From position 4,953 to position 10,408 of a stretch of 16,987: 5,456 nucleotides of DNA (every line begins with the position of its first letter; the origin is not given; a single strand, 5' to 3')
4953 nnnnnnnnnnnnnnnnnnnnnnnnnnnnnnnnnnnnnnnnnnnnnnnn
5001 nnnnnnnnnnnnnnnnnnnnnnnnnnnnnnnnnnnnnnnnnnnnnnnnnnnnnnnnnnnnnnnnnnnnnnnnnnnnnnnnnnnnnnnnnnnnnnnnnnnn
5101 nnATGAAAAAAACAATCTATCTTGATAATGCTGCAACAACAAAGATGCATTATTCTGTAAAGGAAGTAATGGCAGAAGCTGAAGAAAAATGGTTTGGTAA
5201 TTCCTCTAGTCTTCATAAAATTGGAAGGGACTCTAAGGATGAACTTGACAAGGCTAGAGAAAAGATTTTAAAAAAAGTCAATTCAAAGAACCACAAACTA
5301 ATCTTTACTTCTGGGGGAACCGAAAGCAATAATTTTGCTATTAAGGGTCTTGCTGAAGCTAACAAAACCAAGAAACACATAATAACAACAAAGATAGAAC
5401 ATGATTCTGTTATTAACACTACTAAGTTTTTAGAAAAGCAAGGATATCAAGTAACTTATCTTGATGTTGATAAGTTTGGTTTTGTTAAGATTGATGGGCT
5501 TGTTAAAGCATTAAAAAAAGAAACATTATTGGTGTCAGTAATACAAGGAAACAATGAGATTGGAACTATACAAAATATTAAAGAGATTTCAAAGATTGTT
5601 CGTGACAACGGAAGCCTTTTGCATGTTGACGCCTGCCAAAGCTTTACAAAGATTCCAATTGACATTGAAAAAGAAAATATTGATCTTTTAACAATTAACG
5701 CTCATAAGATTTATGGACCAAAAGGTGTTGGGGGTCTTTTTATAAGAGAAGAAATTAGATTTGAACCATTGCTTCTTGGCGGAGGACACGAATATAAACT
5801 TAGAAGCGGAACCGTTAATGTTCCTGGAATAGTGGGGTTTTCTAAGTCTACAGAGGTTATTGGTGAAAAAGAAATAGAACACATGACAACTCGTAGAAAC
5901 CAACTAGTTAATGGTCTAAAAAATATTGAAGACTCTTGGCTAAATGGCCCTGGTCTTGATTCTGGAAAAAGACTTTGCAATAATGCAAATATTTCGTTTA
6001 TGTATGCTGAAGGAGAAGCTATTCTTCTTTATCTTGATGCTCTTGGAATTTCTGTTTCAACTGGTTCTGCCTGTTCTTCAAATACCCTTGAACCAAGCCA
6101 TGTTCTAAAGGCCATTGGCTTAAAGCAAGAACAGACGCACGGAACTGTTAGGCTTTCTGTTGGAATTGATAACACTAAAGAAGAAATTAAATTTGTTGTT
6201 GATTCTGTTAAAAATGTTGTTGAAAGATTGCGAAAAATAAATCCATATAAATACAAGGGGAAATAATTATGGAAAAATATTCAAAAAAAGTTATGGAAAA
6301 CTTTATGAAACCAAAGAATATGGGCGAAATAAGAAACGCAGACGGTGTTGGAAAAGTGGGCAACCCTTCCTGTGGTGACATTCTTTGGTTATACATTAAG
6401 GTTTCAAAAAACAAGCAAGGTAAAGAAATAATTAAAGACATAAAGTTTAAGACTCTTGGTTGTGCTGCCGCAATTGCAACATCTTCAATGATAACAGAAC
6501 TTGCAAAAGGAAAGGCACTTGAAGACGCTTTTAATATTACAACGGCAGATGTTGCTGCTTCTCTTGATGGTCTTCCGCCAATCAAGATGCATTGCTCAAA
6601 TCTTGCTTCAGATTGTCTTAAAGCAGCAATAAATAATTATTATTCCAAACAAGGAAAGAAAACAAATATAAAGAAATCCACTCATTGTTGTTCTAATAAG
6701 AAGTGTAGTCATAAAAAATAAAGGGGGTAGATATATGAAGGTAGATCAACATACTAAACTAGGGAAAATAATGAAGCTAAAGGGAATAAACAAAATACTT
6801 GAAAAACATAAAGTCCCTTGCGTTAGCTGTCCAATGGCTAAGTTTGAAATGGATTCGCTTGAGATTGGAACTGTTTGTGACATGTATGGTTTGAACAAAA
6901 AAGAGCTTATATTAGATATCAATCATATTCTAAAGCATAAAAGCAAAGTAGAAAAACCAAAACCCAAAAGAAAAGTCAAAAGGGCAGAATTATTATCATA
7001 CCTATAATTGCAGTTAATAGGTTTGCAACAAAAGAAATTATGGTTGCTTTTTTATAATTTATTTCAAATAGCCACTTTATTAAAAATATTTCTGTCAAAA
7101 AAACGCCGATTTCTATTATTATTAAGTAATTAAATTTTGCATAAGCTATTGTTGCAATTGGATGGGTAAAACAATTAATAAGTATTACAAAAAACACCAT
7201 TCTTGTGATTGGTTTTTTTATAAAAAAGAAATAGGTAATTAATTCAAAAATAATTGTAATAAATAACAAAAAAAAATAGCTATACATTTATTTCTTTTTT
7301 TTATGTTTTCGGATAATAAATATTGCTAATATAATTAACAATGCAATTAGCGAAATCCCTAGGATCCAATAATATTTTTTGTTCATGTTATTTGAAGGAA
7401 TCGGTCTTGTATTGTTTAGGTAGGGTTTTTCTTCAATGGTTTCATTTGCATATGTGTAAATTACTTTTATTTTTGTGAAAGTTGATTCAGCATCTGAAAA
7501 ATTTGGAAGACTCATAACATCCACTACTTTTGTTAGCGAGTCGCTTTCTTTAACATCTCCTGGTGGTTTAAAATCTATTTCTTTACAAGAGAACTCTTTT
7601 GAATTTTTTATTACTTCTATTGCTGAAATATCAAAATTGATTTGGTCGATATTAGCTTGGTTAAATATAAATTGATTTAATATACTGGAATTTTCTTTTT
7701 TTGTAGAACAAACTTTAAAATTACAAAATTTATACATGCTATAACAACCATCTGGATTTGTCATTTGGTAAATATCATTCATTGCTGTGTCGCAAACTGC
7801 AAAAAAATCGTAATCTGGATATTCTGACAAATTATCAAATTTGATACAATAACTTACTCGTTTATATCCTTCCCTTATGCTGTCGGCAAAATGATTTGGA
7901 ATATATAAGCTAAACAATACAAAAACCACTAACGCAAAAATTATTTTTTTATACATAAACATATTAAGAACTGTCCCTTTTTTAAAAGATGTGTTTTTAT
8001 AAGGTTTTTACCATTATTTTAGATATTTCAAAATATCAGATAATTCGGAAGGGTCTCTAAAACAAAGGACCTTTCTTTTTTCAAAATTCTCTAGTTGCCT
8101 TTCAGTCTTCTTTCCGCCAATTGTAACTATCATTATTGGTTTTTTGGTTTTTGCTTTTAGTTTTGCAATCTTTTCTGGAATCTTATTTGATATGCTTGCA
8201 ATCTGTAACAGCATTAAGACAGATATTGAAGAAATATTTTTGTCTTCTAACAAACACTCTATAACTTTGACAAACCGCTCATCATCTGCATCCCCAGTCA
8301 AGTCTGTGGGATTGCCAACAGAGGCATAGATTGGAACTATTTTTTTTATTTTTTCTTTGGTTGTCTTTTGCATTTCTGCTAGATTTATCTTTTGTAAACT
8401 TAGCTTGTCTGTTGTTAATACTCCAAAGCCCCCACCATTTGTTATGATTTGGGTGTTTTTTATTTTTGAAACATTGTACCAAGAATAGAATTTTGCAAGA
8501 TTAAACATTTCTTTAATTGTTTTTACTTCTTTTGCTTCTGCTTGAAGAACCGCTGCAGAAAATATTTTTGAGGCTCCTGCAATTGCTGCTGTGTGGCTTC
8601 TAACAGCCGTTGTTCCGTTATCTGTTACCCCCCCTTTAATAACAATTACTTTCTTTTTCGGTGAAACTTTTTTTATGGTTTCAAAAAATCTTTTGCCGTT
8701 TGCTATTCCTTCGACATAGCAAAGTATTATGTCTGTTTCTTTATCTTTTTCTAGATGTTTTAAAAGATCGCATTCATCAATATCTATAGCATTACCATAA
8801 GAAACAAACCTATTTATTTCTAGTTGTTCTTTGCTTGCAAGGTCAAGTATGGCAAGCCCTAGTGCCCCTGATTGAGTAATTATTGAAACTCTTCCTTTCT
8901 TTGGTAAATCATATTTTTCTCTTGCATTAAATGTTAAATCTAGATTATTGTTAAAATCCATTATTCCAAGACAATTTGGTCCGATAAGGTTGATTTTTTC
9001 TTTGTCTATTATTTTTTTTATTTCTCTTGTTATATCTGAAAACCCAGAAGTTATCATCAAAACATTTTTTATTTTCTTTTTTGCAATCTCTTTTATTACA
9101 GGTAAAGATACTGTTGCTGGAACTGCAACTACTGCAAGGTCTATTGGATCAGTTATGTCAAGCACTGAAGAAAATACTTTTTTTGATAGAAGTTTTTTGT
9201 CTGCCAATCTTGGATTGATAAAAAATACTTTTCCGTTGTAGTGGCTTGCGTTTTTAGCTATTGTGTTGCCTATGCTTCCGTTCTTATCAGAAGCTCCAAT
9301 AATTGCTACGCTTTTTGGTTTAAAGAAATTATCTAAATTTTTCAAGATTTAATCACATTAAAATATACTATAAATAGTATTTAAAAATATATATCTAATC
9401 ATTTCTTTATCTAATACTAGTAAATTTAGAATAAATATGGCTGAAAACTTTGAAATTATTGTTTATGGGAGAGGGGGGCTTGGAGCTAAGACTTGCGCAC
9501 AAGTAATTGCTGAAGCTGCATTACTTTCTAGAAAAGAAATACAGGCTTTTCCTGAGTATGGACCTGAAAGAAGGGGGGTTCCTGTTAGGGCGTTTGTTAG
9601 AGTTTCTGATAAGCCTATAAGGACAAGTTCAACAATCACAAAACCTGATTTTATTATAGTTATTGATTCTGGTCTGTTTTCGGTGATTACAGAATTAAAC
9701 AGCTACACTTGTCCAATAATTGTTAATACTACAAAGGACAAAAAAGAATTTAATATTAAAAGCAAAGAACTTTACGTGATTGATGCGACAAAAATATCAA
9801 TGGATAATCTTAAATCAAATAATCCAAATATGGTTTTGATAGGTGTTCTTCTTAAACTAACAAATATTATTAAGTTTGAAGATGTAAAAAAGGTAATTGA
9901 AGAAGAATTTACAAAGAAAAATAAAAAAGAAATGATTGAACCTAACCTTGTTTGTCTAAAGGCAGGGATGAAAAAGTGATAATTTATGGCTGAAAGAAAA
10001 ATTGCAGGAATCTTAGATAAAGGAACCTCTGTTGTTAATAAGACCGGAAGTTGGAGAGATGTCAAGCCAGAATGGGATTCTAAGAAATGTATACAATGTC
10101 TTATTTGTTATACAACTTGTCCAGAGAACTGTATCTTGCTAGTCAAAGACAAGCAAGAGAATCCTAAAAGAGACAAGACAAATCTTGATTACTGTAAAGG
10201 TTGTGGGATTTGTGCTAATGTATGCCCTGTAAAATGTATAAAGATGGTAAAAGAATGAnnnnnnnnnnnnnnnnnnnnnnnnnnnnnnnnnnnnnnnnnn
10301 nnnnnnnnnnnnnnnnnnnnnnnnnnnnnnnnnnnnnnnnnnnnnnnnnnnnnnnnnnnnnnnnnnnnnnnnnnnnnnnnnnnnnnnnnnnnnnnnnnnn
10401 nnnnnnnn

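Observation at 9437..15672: POR operon interleaved with four foreign genes in one translationally coupled unit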

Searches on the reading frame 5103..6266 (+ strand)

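Call 7: search_protein_families(library=pfam, proteins=[window:5103-6266:+], max_evalue=0.001)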
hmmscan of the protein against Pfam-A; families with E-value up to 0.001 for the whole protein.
window:5103-6266:+ (387 aa): 4 families
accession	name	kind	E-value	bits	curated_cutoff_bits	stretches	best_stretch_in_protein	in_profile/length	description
PF00266.25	Aminotran_5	-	4.6e-78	263.2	21.5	1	5-363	1-369/371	Aminotransferase class-V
PF01212.27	Beta_elim_lyase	-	5.7e-07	29.6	27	1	62-179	47-171/288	Beta-eliminating lyase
PF00155.27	Aminotran_1_2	-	1.5e-05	24.8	19.7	1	16-176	17-185/361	Aminotransferase class I and II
PF01053.26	Cys_Met_Meta_PP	-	0.00023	20.3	27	0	51-178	56-175/381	Cys/Met metabolism PLP-dependent enzyme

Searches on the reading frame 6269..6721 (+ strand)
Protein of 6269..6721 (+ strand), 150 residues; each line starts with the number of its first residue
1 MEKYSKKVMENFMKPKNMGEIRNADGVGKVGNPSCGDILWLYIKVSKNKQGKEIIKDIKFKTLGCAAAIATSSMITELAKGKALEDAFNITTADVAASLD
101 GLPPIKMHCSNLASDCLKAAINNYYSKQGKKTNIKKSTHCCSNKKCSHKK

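Call 7: search_protein_families(library=pfam, proteins=[window:6269-6721:+], max_evalue=0.001)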
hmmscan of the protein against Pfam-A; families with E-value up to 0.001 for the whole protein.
window:6269-6721:+ (150 aa): 1 family
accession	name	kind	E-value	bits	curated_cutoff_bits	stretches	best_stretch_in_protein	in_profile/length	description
PF01592.21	NifU_N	-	3.3e-43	147.3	22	1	3-130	1-126/127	NifU-like N terminal domain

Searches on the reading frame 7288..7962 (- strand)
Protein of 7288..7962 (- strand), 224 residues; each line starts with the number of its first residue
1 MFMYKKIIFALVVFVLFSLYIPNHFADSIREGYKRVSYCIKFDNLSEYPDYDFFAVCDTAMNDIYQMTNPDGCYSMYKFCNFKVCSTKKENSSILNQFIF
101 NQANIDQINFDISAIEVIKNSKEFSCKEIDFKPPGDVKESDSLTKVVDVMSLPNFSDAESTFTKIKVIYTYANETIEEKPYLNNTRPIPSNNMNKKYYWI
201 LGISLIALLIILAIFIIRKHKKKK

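Call 7: search_protein_families(library=pfam, proteins=[window:7288-7962:-], max_evalue=0.001)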
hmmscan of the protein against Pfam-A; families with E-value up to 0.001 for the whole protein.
window:7288-7962:- (224 aa): 0 families

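Call 31: search_protein_families(library=pfam, proteins=[window:7288-7962:-], max_evalue=1)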
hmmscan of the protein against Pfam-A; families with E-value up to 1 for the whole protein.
window:7288-7962:- (224 aa): 1 family
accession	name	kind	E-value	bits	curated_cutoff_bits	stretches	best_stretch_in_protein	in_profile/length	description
PF11874.13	DUF3394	-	0.19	11.8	28.2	0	10-37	33-60/181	Domain of unknown function (DUF3394)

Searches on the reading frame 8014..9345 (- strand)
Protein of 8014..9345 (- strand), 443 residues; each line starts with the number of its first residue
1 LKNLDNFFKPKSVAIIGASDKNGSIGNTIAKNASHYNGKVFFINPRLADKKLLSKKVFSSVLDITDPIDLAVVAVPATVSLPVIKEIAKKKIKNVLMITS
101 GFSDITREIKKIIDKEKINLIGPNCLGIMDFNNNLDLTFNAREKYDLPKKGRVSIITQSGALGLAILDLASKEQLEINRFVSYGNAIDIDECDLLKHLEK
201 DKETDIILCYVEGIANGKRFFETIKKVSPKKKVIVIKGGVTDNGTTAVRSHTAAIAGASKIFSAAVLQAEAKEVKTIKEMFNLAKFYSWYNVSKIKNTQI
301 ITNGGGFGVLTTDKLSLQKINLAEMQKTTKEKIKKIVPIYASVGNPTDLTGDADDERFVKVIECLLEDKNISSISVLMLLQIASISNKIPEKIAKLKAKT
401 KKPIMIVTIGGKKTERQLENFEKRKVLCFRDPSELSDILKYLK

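Call 7: search_protein_families(library=pfam, proteins=[window:8014-9345:-], max_evalue=0.001)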
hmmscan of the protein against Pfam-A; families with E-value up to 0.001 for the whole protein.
window:8014-9345:- (443 aa): 5 families
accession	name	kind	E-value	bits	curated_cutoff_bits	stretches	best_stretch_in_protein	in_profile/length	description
PF13607.11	Succ_CoA_lig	-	2.4e-45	154.1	27.4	1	150-286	1-137/138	Succinyl-CoA ligase like flavodoxin domain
PF13380.12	CoA_binding_2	-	1.4e-19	71.1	22.8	1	11-129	1-114/116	CoA binding domain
PF02629.25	CoA_binding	-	1.1e-11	45.8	22.3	1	9-101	2-97/97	CoA binding domain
PF19045.5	Ligase_CoA_2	-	1.9e-07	31.7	23.7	1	300-382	3-85/162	Ligase-CoA domain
PF00549.24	Ligase_CoA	-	0.0004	20.9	24.5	0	347-418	26-99/128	CoA-ligase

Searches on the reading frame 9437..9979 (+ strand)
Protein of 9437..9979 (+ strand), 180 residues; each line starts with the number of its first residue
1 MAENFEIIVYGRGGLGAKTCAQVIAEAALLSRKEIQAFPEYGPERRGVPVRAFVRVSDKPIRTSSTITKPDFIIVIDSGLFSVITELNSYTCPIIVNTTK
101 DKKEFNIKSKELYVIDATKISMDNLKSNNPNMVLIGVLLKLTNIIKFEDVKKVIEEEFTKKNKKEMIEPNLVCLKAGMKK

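Call 5: search_protein_families(library=pfam, proteins=[window:9437-9979:+], max_evalue=0.01)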
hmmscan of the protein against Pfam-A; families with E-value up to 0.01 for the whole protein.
window:9437-9979:+ (180 aa): 1 family
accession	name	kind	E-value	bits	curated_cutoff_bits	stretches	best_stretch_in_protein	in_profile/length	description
PF01558.24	POR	-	4.8e-33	115.2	27.4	1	13-178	1-172/173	Pyruvate ferredoxin/flavodoxin oxidoreductase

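Call 6: search_protein_families(library=ncbifam, proteins=[window:9437-9979:+], max_evalue=0.01)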
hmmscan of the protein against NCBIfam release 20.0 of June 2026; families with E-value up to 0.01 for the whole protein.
window:9437-9979:+ (180 aa): 21 families
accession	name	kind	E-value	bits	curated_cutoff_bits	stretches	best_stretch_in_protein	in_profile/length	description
TIGR02175.1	PorC_KorC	subfamily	1.7e-47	161.5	81.1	1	5-166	2-164/177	2-oxoacid:acceptor oxidoreductase, gamma subunit, pyruvate/2-ketoisovalerate family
NF040683.1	PorC_Meth_Thtga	equivalog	1.4e-43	148.7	270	1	5-162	2-158/177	pyruvate synthase subunit PorC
NF006321.0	PRK08534.1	equivalog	9.5e-41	139.5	225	1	6-161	3-161/181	pyruvate ferredoxin oxidoreductase subunit gamma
NF010632.0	PRK14029.1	equivalog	1.1e-32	113.2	335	1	6-160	3-163/185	pyruvate/ketoisovalerate ferredoxin oxidoreductase subunit gamma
NF004497.0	PRK05844.1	equivalog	1e-28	100.2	243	1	5-175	2-179/186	pyruvate flavodoxin oxidoreductase subunit gamma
NF045762.1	PhenlGlyoxDHPadE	equivalog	1.6e-28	99.8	300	1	5-157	2-158/187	NADH-dependent phenylglyoxylate dehydrogenase subunit gamma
TIGR03710.1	OAFO_sf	subfamily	8.2e-17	61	482.75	1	5-179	2-171/561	2-oxoacid:acceptor oxidoreductase subunit alpha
NF006323.0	PRK08537.1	equivalog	2.5e-16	59.6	235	1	6-178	4-175/181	2-oxoacid:ferredoxin oxidoreductase subunit gamma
NF005324.0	PRK06853.1-4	equivalog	3.9e-14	53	222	1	6-178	4-186/196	indolepyruvate oxidoreductase subunit beta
NF045790.1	OxalOxreddelta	equivalog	2.2e-09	36.9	230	1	7-104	15-121/316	oxalate oxidoreductase subunit delta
NF005325.0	PRK06853.1-5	equivalog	4.9e-09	36.2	230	1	102-179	117-189/192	indolepyruvate oxidoreductase subunit beta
NF005328.0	PRK06853.2-2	equivalog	1.7e-07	31.1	240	1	3-164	2-174/192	indolepyruvate oxidoreductase subunit beta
NF005323.0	PRK06853.1-3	equivalog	2.9e-07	30.6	238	1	3-59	5-61/197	indolepyruvate oxidoreductase subunit beta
NF004916.0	PRK06274.1-2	equivalog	3.4e-06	27.3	227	1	6-179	4-174/178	indolepyruvate oxidoreductase subunit beta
NF005327.0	PRK06853.2-1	equivalog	3.6e-06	26.9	242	1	5-164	4-171/194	indolepyruvate oxidoreductase subunit beta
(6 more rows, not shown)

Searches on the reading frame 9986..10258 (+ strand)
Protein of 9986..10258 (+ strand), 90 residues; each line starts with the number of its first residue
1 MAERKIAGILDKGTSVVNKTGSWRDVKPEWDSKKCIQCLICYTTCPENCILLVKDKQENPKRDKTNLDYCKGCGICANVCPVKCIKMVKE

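Call 5: search_protein_families(library=pfam, proteins=[window:9986-10258:+], max_evalue=0.01)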
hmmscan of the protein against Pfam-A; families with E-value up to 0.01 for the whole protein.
window:9986-10258:+ (90 aa): 12 families
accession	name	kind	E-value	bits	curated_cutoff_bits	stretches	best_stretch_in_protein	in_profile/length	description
PF14697.11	Fer4_21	-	5.2e-12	46.2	35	1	31-87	4-59/59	4Fe-4S dicluster domain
PF00037.32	Fer4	-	5.4e-12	45.4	21.1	2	66-86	4-24/24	4Fe-4S binding domain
PF12837.12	Fer4_6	-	1e-10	41.5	25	2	27-50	1-24/24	4Fe-4S binding domain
PF12838.12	Fer4_7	-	1e-09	39.1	27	2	34-84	1-52/52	4Fe-4S dicluster domain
PF12797.12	Fer4_2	-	1.9e-08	34.2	24.5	2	64-82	4-22/22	4Fe-4S binding domain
PF13237.11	Fer4_10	-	5.8e-08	33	25.5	1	30-81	4-53/53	4Fe-4S dicluster domain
PF13187.11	Fer4_9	-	1.1e-06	28.9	27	1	34-85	1-52/52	4Fe-4S dicluster domain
PF13484.11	Fer4_16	-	5.4e-05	24.3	30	1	56-82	38-65/66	4Fe-4S double cluster binding domain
PF12800.12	Fer4_4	-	0.00041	20.9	24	0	68-82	2-16/17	4Fe-4S binding domain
PF13183.11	Fer4_8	-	0.002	19.1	27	0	32-83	2-67/68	4Fe-4S dicluster domain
PF25160.1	LdpA_Fe-S-bd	-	0.0081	16.4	27.6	0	41-88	9-46/49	LdpA Fe-S cluster-binding domain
PF13534.11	Fer4_17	-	0.009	17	22.2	0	33-48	44-59/61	4Fe-4S dicluster domain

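Call 6: search_protein_families(library=ncbifam, proteins=[window:9986-10258:+], max_evalue=0.01)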
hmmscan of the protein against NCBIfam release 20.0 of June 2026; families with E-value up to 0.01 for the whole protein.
window:9986-10258:+ (90 aa): 64 families (the best 25 are shown)
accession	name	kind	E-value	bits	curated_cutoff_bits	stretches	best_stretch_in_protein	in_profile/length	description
NF040684.1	PorD_Arch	equivalog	9.8e-28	96.1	120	1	8-90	7-84/85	pyruvate synthase subunit PorD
NF007203.0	PRK09624.1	equivalog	1.7e-26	92.4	171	1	12-90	30-103/105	pyuvate ferredoxin oxidoreductase subunit delta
TIGR02179.1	PorD_KorD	subfamily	4.3e-25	87.6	60.05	1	12-90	4-77/78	2-oxoacid:acceptor oxidoreductase, delta subunit, pyruvate/2-ketoisovalerate family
NF007202.0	PRK09623.1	equivalog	1.1e-20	73.9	166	1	12-90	30-103/105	3-methyl-2-oxobutanoate dehydrogenase subunit delta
NF045790.1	OxalOxreddelta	equivalog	1.4e-18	67.1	230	1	19-90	246-311/316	oxalate oxidoreductase subunit delta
NF007204.0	PRK09625.1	equivalog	1.8e-14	53.9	125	1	14-83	40-104/133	pyruvate flavodoxin oxidoreductase subunit delta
NF045763.1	PhenlGlyoxDHPadF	equivalog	3.3e-14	52.8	150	1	20-85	18-77/78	NADH-dependent phenylglyoxylate dehydrogenase subunit delta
NF006076.0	PRK08222.1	equivalog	7.2e-11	42.2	270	1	26-89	31-94/181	hydrogenase 4 subunit H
TIGR01971.1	NuoI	subfamily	1.2e-10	41.1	113.05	1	31-89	40-102/121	NADH-quinone oxidoreductase, chain I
NF009053.0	PRK12387.1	subfamily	1.3e-10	41.3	204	1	27-90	32-95/180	formate hydrogenlyase complex iron-sulfur subunit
NF006183.0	PRK08318.1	equivalog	1.3e-10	40.7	335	1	25-89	334-399/422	NAD-dependent dihydropyrimidine dehydrogenase subunit PreA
NF009410.0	PRK12771.1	subfamily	1.4e-09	37.1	516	1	34-90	513-565/566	NAD(P)-binding protein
NF038196.1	ferrodoxin_EFR1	subfamily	2.1e-09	37.8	75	2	24-59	204-238/242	EFR1 family ferrodoxin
NF040612.1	F420_dehyd_FpoI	exception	7.5e-09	35.5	180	2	30-59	39-68/135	F420H2 dehydrogenase subunit FpoI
NF005415.0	PRK06991.1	equivalog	1.2e-07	31.7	281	1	30-88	82-135/284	electron transport complex subunit RsxB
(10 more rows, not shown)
